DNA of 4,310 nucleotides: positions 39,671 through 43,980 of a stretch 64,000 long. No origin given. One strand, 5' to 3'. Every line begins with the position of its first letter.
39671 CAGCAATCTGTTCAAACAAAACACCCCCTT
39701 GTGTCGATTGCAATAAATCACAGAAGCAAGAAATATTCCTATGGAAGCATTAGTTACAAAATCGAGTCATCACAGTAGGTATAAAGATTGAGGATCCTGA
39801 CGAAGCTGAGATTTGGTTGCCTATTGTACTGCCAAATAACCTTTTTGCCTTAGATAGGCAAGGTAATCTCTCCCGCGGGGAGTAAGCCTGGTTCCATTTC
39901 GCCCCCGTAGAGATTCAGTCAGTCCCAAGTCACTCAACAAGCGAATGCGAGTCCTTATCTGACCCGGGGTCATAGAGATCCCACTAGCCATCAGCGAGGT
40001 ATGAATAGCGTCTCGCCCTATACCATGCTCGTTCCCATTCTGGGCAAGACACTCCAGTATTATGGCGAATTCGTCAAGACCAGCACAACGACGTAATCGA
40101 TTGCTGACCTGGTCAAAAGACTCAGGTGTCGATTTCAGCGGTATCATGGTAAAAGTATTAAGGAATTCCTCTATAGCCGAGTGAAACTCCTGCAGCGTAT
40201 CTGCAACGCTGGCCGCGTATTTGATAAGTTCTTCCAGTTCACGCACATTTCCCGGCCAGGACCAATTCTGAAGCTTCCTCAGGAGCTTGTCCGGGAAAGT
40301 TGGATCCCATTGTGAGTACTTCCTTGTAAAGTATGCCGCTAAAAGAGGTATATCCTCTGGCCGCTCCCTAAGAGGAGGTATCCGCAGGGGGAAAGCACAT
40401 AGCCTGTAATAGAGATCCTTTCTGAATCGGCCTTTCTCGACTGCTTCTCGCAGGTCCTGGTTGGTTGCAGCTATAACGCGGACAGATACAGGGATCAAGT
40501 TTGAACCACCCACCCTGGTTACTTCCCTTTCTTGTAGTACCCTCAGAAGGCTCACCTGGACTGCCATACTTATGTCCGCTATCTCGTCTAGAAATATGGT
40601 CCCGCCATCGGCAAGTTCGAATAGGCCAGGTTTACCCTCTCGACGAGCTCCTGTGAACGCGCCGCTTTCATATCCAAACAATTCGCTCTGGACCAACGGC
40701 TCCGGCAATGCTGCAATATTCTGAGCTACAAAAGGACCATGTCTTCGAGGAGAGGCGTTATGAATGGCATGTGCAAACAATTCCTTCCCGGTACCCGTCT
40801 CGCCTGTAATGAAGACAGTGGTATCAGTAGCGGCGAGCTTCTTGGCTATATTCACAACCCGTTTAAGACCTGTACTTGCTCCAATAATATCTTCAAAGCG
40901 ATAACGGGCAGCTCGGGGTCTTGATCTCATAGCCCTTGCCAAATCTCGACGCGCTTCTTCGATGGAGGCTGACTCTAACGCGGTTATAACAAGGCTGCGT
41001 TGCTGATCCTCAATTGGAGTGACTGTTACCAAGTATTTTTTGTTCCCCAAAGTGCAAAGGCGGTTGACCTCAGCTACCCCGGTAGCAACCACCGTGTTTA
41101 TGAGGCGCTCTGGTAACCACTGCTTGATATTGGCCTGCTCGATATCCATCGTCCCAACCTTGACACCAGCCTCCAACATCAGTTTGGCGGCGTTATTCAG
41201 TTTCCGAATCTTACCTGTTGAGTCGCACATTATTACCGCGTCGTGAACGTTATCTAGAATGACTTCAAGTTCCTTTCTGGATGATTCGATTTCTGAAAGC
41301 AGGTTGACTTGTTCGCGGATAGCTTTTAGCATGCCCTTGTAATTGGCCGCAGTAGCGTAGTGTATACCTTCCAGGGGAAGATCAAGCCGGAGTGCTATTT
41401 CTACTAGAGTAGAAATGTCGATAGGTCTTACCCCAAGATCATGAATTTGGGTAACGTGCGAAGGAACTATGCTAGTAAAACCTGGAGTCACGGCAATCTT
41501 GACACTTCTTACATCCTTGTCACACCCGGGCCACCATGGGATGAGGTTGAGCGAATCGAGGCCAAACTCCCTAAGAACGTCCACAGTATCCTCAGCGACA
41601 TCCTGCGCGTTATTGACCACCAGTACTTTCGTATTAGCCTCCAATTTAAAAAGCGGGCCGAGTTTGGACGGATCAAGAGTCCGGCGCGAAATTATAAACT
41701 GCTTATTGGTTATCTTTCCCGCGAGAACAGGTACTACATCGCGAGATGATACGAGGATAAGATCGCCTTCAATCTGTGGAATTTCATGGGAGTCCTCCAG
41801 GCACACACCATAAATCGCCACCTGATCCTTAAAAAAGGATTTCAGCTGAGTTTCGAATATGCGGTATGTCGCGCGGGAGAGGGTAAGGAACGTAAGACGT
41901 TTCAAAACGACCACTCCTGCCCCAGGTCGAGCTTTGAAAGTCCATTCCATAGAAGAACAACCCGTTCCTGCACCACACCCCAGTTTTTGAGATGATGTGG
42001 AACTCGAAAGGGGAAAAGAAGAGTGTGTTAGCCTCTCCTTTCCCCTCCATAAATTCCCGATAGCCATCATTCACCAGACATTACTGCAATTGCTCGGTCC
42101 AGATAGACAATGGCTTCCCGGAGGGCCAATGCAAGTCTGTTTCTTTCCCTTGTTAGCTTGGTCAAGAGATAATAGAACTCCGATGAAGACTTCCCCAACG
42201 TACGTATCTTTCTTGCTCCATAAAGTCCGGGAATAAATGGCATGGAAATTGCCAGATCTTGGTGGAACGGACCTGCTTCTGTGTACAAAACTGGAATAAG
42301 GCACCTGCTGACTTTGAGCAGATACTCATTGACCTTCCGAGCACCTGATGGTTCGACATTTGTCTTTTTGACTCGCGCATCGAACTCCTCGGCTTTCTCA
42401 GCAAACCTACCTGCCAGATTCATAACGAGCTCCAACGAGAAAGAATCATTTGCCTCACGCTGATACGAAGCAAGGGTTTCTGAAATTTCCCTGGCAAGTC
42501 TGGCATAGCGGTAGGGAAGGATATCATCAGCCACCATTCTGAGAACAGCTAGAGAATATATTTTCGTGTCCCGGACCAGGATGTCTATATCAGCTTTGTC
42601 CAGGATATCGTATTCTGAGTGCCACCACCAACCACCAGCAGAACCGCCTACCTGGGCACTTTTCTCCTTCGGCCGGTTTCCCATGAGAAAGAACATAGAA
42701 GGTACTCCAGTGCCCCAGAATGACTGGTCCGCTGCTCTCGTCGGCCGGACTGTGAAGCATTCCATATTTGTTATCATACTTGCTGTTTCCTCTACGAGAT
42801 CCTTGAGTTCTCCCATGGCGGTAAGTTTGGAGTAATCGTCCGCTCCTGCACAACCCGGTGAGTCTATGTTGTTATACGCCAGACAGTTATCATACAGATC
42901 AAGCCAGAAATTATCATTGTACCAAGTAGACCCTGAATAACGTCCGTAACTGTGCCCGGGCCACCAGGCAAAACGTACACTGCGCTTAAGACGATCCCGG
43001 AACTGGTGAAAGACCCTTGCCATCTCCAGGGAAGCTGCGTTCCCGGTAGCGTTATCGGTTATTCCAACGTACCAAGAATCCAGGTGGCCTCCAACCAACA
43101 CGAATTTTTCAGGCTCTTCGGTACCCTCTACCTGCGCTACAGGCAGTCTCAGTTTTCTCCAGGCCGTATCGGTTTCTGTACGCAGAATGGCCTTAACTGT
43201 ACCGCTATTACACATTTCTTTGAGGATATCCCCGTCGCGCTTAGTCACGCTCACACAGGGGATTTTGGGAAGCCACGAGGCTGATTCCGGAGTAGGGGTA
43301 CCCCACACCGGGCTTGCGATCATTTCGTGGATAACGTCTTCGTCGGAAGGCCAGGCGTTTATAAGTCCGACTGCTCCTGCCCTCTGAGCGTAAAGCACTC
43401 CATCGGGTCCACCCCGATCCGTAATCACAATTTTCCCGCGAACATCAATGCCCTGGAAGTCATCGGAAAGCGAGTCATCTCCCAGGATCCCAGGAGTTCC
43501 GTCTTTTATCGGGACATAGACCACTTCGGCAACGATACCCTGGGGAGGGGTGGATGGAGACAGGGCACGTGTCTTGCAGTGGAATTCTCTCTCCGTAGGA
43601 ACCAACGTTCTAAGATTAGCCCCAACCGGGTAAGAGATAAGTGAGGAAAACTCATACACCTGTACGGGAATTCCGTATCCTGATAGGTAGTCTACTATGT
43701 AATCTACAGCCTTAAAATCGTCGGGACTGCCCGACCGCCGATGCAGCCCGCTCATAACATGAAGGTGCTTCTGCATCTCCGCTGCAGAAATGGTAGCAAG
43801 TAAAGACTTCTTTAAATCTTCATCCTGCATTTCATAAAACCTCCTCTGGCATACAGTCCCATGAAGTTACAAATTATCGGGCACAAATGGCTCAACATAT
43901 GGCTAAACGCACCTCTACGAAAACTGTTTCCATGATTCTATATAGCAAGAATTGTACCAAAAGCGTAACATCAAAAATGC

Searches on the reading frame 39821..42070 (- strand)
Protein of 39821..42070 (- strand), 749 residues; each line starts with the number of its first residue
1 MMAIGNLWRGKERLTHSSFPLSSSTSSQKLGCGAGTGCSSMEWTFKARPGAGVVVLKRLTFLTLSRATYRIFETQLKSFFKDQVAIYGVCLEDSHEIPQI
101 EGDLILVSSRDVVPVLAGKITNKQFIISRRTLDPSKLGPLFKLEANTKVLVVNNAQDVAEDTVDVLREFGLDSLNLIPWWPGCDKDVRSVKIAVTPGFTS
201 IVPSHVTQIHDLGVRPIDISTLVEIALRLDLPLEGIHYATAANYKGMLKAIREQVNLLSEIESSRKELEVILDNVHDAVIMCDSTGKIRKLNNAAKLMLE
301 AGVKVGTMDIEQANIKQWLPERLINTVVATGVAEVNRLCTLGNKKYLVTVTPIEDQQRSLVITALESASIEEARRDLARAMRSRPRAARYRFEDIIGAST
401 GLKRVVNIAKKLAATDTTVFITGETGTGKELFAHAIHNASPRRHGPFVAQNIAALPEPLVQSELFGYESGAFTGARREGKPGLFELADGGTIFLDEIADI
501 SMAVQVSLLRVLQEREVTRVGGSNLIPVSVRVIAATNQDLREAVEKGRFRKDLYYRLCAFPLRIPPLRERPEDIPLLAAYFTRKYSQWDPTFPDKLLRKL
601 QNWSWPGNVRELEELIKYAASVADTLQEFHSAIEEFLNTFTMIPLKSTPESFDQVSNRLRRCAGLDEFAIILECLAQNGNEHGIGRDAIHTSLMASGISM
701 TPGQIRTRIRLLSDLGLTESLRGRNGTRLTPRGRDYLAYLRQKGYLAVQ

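Call 10: search_protein_families(library=pfam, proteins=[window:39821-42070:-], max_evalue=0.001)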
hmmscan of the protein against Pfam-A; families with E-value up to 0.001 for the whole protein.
window:39821-42070:- (749 aa): 5 families
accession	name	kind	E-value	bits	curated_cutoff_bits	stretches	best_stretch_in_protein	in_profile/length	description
PF00158.32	Sigma54_activat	-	1.9e-68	229.9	20.2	1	395-562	1-167/168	Sigma-54 interaction domain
PF14532.12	Sigma54_activ_2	-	1.4e-20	74.4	25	1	396-567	1-138/138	Sigma-54 interaction domain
PF25601.1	AAA_lid_14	-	3.7e-14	52.7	27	1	568-625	1-62/87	AAA+ ATPase lid domain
PF07728.20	AAA_5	-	5.1e-07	30.2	22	1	419-538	2-123/139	AAA domain (dynein-related subfamily)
PF01078.27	Mg_chelatase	-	2.1e-06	27.7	20.3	0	471-537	89-157/207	Magnesium chelatase, subunit ChlI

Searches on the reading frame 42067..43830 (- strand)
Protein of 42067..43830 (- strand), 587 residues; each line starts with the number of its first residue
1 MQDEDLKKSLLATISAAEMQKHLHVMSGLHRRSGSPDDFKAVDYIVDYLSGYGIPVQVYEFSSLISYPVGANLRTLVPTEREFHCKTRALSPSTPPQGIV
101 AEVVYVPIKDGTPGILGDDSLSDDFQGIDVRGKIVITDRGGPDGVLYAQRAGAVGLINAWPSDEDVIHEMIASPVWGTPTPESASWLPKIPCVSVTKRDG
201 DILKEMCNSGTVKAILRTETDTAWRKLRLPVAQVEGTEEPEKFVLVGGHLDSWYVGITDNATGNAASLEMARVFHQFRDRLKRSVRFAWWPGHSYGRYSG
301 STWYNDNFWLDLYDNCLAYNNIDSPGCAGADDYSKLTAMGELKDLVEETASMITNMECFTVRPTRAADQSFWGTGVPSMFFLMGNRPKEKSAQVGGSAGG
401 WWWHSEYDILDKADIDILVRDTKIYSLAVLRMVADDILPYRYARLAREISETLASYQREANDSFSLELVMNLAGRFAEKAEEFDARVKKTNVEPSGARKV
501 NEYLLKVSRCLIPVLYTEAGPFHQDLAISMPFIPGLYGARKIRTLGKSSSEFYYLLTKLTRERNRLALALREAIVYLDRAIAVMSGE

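Call 10: search_protein_families(library=pfam, proteins=[window:42067-43830:-], max_evalue=0.001)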
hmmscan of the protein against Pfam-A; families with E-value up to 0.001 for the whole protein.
window:42067-43830:- (587 aa): 2 families
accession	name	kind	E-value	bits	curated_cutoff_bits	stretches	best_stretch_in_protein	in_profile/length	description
PF04389.22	Peptidase_M28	-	1.3e-15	58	21.3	1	231-418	3-182/193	Peptidase family M28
PF02225.27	PA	-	1.5e-05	25.4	23.9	1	101-203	3-95/95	PA domain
